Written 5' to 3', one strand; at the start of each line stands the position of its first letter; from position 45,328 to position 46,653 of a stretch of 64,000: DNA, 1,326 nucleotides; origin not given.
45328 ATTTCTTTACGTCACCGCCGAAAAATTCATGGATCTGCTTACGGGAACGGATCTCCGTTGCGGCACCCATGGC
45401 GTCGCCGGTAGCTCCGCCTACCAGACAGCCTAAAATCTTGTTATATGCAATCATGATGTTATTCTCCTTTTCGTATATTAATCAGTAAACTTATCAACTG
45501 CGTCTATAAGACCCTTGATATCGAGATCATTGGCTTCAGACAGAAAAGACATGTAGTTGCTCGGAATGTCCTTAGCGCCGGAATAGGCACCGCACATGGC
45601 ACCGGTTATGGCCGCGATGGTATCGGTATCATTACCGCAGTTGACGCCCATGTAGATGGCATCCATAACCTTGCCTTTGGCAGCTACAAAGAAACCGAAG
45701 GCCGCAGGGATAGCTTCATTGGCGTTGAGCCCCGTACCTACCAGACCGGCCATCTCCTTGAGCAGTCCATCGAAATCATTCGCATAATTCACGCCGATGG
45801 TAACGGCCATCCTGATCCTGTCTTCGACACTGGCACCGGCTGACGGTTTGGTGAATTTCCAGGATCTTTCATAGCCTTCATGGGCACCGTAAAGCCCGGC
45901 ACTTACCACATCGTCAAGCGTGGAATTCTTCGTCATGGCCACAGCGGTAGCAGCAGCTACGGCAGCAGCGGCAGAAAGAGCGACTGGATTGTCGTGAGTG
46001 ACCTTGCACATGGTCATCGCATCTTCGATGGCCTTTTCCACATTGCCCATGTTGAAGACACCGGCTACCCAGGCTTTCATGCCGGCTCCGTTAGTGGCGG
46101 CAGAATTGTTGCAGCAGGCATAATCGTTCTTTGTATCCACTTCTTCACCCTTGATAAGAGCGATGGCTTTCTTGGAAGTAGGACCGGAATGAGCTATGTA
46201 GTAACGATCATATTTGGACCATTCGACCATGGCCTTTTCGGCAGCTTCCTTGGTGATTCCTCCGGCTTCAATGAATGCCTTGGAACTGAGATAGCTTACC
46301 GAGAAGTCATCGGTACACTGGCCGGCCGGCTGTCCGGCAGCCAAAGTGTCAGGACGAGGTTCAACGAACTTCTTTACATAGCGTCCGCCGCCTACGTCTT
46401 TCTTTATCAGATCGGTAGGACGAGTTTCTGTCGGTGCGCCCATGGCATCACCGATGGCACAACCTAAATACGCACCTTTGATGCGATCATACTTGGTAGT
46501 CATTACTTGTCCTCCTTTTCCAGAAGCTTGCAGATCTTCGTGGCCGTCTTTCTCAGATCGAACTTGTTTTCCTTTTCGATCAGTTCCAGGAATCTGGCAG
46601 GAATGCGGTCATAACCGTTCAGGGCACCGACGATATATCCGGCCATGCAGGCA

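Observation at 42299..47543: The five ARH genes form an alternating 2'-1'-3-2-1 pattern of diverged paralogues, all with intact metal-site motifs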

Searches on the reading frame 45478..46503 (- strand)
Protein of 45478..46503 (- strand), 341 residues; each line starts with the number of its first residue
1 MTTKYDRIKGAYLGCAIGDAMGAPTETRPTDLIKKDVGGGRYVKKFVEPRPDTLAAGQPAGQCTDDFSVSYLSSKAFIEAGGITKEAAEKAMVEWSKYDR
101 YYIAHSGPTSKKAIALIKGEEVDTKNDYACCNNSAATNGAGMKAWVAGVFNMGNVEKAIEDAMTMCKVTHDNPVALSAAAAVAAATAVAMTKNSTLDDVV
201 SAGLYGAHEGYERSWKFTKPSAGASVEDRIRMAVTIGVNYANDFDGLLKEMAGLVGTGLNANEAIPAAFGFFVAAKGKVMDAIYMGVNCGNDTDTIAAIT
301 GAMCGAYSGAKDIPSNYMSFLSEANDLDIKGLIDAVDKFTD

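Call 5: search_protein_families(library=pfam, proteins=[window:45478-46503:-])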
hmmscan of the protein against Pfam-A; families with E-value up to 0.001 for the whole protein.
window:45478-46503:- (341 aa): 1 family
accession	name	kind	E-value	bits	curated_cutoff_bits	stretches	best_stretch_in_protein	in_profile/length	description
PF03747.19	ADP_ribosyl_GH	-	3e-49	168.7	26.2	1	10-315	1-286/287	ADP-ribosylglycohydrolase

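Call 9: search_protein_families(library=ncbifam, proteins=[window:45478-46503:-], max_evalue=0.00001)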
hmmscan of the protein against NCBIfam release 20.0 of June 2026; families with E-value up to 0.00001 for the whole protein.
window:45478-46503:- (341 aa): 2 families
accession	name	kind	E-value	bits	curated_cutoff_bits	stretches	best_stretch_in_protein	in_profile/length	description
TIGR02662.1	dinitro_DRAG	equivalog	2e-18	66.6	337.05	1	6-191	3-174/287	ADP-ribosyl-[dinitrogen reductase] hydrolase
NF041672.1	ADPriboarghdlase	equivalog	4.2e-13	48.8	490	1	3-188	65-239/361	ADP-ribosylarginine hydrolase Tri1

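Call 56: find_homologous_proteins(query=window:45478-46503:-, max_evalue=1e-40)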
Query window:45478-46503:- (341 aa): 172 proteins with E <= 1e-40 among 8000 candidates; the best 120 are listed.
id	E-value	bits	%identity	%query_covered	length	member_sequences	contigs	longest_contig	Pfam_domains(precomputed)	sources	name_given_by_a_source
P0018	1.3e-221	752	99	100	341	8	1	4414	PF03747.20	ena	-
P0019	6.3e-195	665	87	100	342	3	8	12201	PF03747.20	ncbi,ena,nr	ncbi:MAG: ADP-ribosylglycohydrolase family protein [Solobacterium sp.]|nr:ADP-ribosylglycohydrolase 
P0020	1.7e-193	660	85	100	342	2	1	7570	PF03747.20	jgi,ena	jgi:ADP-ribosylglycohydrolase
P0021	2.1e-178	610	80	99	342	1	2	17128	PF03747.20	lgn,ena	-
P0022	2.8e-170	584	75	100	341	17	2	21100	PF03747.20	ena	-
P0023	2.7e-166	571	73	100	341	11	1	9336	PF03747.20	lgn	-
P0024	7.2e-160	549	72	100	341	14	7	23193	PF03747.20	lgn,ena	-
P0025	5.5e-140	484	64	99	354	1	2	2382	PF03747.20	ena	-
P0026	2.9e-137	475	65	100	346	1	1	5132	PF03747.20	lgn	-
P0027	1.1e-136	473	66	97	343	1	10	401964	PF03747.20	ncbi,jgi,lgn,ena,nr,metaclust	ncbi:MAG: hypothetical protein GX222_06665 [Ruminococcaceae bacterium]|nr:hypothetical protein [Osci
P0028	2.8e-132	459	63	100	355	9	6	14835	PF03747.20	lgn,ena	-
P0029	1.2e-130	453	62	100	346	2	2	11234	PF03747.20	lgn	-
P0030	3.0e-126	439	60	99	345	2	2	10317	PF03747.20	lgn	-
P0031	9.9e-116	404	57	97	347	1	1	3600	PF03747.20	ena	-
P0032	5.6e-112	392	56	97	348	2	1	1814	PF03747.20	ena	-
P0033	1.0e-111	391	55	100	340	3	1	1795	PF03747.20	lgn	-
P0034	2.0e-111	390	52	100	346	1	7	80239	PF03747.20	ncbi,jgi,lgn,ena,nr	ncbi:MAG TPA: ADP-ribosylglycohydrolase family protein [Anaerolineaceae bacterium]|jgi:ADP-ribosylgl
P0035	1.6e-109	384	54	100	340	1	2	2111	PF03747.20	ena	-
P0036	8.1e-109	382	51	95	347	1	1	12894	PF03747.20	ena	-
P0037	1.3e-107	378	52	96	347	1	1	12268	PF03747.20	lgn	-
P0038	1.3e-106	374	53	97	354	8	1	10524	PF03747.20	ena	-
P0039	1.8e-106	374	55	97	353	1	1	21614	PF03747.20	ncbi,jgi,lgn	ncbi:MAG: ADP-ribosylglycohydrolase family protein [Oscillospiraceae bacterium]|jgi:ADP-ribosylglyco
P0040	3.0e-106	373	53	100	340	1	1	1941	PF03747.20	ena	-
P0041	7.8e-106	372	54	97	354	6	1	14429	PF03747.20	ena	-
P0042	1.6e-104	368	52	100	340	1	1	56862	PF03747.20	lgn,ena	-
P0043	2.0e-104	367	51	100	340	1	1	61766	PF03747.20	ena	-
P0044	2.7e-104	367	50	100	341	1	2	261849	PF03747.20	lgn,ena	-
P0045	1.9e-103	364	50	96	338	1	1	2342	PF03747.20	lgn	-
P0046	6.2e-103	362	51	95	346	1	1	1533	PF03747.20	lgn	-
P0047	2.0e-102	361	52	96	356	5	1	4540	PF03747.20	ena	-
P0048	7.0e-100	352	48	100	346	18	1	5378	PF03747.20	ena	-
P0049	9.3e-99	349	49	99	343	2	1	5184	PF03747.20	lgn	-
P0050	4.5e-98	346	49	100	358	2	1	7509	PF03747.20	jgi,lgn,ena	jgi:ADP-ribosylglycohydrolase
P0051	2.4e-97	344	47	99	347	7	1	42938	PF03747.20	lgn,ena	-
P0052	3.3e-96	340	47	100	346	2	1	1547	PF03747.20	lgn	-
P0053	6.1e-95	336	48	96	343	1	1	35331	PF03747.20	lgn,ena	-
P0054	2.8e-93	331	49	99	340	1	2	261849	PF03747.20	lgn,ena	-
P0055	8.8e-93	329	48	100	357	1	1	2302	PF03747.20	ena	-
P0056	1.2e-92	329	48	87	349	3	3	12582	PF03747.20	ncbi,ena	-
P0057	1.0e-91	325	49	86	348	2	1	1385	PF03747.20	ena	-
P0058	1.1e-90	322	47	99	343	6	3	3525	PF03747.20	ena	-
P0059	2.2e-90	321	48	100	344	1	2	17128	PF03747.20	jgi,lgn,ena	jgi:ADP-ribosylglycohydrolase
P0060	6.4e-90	320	47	95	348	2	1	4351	PF03747.20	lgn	-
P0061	4.6e-88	313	47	95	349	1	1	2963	PF03747.20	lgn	-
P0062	4.0e-85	304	42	100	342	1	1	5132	PF03747.20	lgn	-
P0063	1.6e-84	302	45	95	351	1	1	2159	PF03747.20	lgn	-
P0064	2.1e-84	301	43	99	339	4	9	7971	PF03747.20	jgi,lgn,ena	jgi:ADP-ribosylglycohydrolase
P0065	3.1e-84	301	44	97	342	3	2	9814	PF03747.20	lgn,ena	-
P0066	2.2e-83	298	44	98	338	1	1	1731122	PF03747.20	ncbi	-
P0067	1.8e-82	295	43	98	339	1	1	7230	PF03747.20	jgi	-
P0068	4.4e-80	287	46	99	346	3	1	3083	PF03747.20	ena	-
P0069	6.0e-80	287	41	99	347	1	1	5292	PF03747.20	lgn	-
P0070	2.3e-78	282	44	99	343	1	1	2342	PF03747.20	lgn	-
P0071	3.6e-78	281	44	98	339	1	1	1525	PF03747.20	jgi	jgi:ADP-ribosylglycohydrolase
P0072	1.4e-77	279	44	97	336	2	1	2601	PF03747.20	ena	-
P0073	1.6e-77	279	44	96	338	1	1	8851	PF03747.20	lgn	-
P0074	2.0e-77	278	43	99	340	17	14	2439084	PF03747.20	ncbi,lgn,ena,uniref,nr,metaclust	ncbi:ADP-ribosyl-[dinitrogen reductase] hydrolase [Anaerotruncus sp. 2789STDY5834896]|uniref:ADP-rib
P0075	2.4e-77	278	45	96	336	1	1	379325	PF03747.20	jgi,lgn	-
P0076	2.5e-77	278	44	99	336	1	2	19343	PF03747.20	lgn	-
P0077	1.7e-76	275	43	99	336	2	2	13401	PF03747.20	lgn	-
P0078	1.9e-76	275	41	96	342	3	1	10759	PF03747.20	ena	-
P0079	2.4e-76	275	45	99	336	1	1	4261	PF03747.20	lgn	-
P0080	7.7e-76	273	44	97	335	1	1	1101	PF03747.20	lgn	-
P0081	1.2e-75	273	43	98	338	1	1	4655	PF03747.20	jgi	jgi:ADP-ribosylglycohydrolase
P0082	8.4e-75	270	43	96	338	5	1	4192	PF03747.20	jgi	-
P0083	2.4e-74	268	44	96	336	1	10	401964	PF03747.20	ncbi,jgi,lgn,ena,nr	ncbi:MAG: hypothetical protein GX222_06635 [Ruminococcaceae bacterium]|nr:hypothetical protein [Osci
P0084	4.1e-74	268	41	97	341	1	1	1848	PF03747.20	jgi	jgi:ADP-ribosylglycohydrolase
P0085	4.9e-74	267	44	99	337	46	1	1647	PF03747.20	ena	-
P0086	5.9e-74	267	41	96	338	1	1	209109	PF03747.20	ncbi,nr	ncbi:ADP-ribosylglycohydrolase family protein [Bacillus sp. IITD106]|nr:ADP-ribosylglycohydrolase fa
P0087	9.1e-74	266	42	99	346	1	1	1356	PF03747.20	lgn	-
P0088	9.5e-74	266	43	97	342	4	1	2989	PF03747.20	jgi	-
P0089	1.1e-73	266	42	96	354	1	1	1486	PF03747.20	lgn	-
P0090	1.8e-73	265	44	99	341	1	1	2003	PF03747.20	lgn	-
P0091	2.6e-73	265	41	99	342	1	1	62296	PF03747.20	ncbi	-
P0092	4.0e-73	264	41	96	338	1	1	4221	PF03747.20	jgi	jgi:ADP-ribosylglycohydrolase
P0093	5.9e-73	264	43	90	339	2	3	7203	PF03747.20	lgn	-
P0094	6.5e-73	264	41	98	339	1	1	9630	PF03747.20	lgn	-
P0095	9.9e-73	263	43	96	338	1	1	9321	PF03747.20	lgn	-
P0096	1.2e-72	263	44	99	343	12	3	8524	PF03747.20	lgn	-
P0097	1.5e-72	262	41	98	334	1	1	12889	PF03747.20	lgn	-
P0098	2.2e-72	262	43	90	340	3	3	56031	PF03747.20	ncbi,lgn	-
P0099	2.3e-72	262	44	95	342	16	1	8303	PF03747.20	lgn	-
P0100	3.3e-72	261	42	98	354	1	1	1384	PF03747.20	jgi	jgi:ADP-ribosylglycohydrolase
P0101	4.1e-72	261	40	94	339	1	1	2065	PF03747.20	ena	-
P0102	9.4e-72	260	42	96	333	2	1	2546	PF03747.20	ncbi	-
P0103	1.4e-71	259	41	99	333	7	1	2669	PF03747.20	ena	-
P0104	1.4e-71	259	41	97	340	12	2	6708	PF03747.20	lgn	-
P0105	3.2e-71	258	42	97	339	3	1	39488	PF03747.20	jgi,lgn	jgi:ADP-ribosylglycohydrolase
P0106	4.6e-71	258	43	89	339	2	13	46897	PF03747.20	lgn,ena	-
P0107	5.5e-71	257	42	97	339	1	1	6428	PF03747.20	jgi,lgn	jgi:ADP-ribosylglycohydrolase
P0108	9.8e-71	257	40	99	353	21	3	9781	PF03747.20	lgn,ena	-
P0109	1.3e-70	256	43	99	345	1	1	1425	PF03747.20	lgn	-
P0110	2.3e-70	255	42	98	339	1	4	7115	PF03747.20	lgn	-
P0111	2.5e-70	255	43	96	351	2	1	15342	PF03747.20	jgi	-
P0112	3.8e-70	255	43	98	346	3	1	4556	PF03747.20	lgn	-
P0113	8.7e-70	253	42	94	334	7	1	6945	PF03747.20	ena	-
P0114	1.2e-69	253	43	98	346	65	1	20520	PF03747.20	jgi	jgi:ADP-ribosylglycohydrolase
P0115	1.8e-69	252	42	92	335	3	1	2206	PF03747.20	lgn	-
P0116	2.0e-69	252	44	95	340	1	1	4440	PF03747.20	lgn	-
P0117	3.8e-69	251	43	98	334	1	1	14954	PF03747.20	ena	-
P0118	4.0e-69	251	41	99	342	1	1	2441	PF03747.20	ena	-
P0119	4.2e-69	251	43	96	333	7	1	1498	PF03747.20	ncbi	-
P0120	5.1e-69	251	43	96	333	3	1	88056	PF03747.20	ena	-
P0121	1.1e-68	250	42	98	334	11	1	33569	PF03747.20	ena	-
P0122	1.5e-68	249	42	96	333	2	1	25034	PF03747.20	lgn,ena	-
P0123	3.4e-68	248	42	96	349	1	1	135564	PF03747.20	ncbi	-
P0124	5.0e-68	248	43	95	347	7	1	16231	PF03747.20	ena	-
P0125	5.7e-68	247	40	93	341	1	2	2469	PF03747.20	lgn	-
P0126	7.9e-68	247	42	94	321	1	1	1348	PF03747.20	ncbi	-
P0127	3.2e-67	245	43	95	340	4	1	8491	PF03747.20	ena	-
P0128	8.4e-67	244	42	99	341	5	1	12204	PF03747.20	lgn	-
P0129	4.5e-66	241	41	92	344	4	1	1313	PF03747.20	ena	-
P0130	5.9e-66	241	40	98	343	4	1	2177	PF03747.20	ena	-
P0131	6.6e-66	241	43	96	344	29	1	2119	PF03747.20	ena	-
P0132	6.9e-66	241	42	89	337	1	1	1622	PF03747.20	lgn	-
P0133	2.0e-64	236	41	97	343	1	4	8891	PF03747.20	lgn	-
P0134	3.5e-64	235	39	95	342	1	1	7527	PF03747.20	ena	-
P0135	5.6e-64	234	41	98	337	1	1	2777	PF03747.20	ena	-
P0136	6.1e-64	234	38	98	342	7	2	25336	PF03747.20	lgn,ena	-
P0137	3.5e-63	232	39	95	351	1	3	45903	PF03747.20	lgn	-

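Call 58: find_encoding_contigs(protein=P0044, flank=10000, max_places=2)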
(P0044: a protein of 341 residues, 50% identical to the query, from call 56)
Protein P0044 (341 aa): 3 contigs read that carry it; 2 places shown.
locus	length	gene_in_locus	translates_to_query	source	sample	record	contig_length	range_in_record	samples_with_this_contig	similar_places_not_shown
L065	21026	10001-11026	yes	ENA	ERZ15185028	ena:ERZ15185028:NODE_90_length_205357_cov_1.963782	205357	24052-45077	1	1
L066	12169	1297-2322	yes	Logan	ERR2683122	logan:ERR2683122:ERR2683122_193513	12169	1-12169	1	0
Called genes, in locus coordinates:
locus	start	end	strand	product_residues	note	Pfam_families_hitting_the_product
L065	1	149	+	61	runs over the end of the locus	-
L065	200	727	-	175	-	PF02559:CarD_TRCF_RID (weak), PF21095:CarD_C (weak)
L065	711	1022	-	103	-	-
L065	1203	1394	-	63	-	PF09962:DUF2196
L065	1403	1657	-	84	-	-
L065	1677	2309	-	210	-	PF00302:CAT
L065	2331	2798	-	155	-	PF06445:GyrI-like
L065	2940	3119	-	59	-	-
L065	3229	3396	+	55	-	-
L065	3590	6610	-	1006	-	PF00149:Metallophos, PF13173:AAA_14 (faint), PF24406:nSTAND_NTPase4 (weak)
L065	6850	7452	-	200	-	PF14278:TetR_C_8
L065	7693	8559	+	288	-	PF00106:adh_short, PF08659:KR (weak), PF13561:adh_short_C2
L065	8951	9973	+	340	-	PF03747:ADP_ribosyl_GH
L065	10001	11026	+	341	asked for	PF03747:ADP_ribosyl_GH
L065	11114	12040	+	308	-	PF00294:PfkB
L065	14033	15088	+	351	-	PF03747:ADP_ribosyl_GH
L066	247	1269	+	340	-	PF03747:ADP_ribosyl_GH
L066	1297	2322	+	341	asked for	PF03747:ADP_ribosyl_GH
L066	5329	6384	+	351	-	PF03747:ADP_ribosyl_GH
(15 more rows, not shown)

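Call 59: find_encoding_contigs(protein=P0021, flank=10000, max_places=2)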
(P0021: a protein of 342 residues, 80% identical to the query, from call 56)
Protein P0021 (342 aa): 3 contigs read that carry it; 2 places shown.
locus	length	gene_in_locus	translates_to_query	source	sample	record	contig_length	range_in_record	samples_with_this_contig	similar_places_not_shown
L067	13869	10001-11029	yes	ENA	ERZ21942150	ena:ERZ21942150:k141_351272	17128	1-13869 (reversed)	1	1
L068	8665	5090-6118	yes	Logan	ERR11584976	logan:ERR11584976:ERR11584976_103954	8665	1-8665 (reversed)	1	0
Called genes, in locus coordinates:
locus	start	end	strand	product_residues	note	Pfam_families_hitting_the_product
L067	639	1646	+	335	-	PF00294:PfkB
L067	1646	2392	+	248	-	PF00392:GntR, PF14502:HTH_41 (weak), PF07702:UTRA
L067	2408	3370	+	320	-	PF01008:IF-2B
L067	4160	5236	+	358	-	PF02608:Bmp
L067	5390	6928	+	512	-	PF00005:ABC_tran, PF13304:AAA_21 (faint), PF00005:ABC_tran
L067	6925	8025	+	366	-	PF02653:BPD_transp_2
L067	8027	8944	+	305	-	PF02653:BPD_transp_2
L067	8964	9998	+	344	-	PF03747:ADP_ribosyl_GH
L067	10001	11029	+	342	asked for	PF03747:ADP_ribosyl_GH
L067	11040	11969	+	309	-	PF00294:PfkB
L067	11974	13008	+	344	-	PF03747:ADP_ribosyl_GH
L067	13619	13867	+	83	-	?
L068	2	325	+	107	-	?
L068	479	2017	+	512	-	PF00005:ABC_tran, PF13304:AAA_21 (faint), PF00005:ABC_tran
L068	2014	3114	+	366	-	PF02653:BPD_transp_2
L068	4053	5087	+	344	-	PF03747:ADP_ribosyl_GH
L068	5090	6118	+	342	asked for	PF03747:ADP_ribosyl_GH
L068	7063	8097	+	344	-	PF03747:ADP_ribosyl_GH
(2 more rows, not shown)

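Call 61: find_encoding_contigs(protein=P0050, flank=10000, max_places=4)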
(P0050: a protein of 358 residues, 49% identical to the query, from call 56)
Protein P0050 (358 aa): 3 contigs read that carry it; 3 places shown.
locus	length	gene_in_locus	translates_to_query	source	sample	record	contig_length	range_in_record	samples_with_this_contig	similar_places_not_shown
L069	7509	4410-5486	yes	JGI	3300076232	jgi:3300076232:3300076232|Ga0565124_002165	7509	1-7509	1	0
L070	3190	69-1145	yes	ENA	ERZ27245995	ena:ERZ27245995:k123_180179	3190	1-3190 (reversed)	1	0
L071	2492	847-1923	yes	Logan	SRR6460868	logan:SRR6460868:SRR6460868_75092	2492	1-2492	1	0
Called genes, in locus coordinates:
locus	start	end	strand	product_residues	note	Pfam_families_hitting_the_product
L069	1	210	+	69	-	?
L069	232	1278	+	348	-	PF03747:ADP_ribosyl_GH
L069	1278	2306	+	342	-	PF03747:ADP_ribosyl_GH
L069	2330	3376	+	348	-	PF03747:ADP_ribosyl_GH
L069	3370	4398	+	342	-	PF03747:ADP_ribosyl_GH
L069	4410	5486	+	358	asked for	PF03747:ADP_ribosyl_GH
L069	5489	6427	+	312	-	PF00294:PfkB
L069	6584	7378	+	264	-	PF03437:BtpA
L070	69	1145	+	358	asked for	PF03747:ADP_ribosyl_GH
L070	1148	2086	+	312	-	PF00294:PfkB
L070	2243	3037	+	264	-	PF03437:BtpA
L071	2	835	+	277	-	?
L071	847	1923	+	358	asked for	PF03747:ADP_ribosyl_GH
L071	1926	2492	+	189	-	?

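Call 62: find_encoding_contigs(protein=P0019, flank=10000, max_places=3)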
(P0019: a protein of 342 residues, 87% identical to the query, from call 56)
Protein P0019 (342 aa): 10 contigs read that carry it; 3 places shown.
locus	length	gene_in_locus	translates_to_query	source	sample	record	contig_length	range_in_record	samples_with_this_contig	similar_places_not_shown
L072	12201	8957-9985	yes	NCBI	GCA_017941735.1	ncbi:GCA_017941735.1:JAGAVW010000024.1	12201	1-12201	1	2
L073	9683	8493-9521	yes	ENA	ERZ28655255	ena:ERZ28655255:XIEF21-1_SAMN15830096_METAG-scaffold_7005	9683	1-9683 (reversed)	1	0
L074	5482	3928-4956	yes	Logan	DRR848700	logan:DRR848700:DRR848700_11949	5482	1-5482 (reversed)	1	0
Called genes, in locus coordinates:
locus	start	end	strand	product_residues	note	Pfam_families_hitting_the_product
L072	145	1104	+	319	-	PF01008:IF-2B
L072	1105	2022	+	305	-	PF04227:Indigoidine_A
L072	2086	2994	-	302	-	PF00126:HTH_1, PF03466:LysR_substrate (faint)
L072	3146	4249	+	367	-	PF02608:Bmp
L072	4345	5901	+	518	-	PF00005:ABC_tran, PF13304:AAA_21 (faint), PF00005:ABC_tran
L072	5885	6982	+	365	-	PF02653:BPD_transp_2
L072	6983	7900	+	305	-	PF02653:BPD_transp_2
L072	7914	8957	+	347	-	PF03747:ADP_ribosyl_GH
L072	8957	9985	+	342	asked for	PF03747:ADP_ribosyl_GH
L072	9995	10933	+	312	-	PF00294:PfkB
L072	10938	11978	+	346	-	PF03747:ADP_ribosyl_GH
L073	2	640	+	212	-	?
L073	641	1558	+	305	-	PF04227:Indigoidine_A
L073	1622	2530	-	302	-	PF00126:HTH_1, PF03466:LysR_substrate (faint)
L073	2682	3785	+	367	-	PF02608:Bmp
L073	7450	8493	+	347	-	PF03747:ADP_ribosyl_GH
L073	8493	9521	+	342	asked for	PF03747:ADP_ribosyl_GH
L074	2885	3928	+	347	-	PF03747:ADP_ribosyl_GH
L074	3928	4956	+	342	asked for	PF03747:ADP_ribosyl_GH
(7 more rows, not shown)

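Call 69: search_protein_families(library=padloc, proteins=[window:45478-46503:-], max_evalue=0.001)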
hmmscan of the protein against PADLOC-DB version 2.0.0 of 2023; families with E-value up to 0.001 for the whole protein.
window:45478-46503:- (341 aa): 0 families
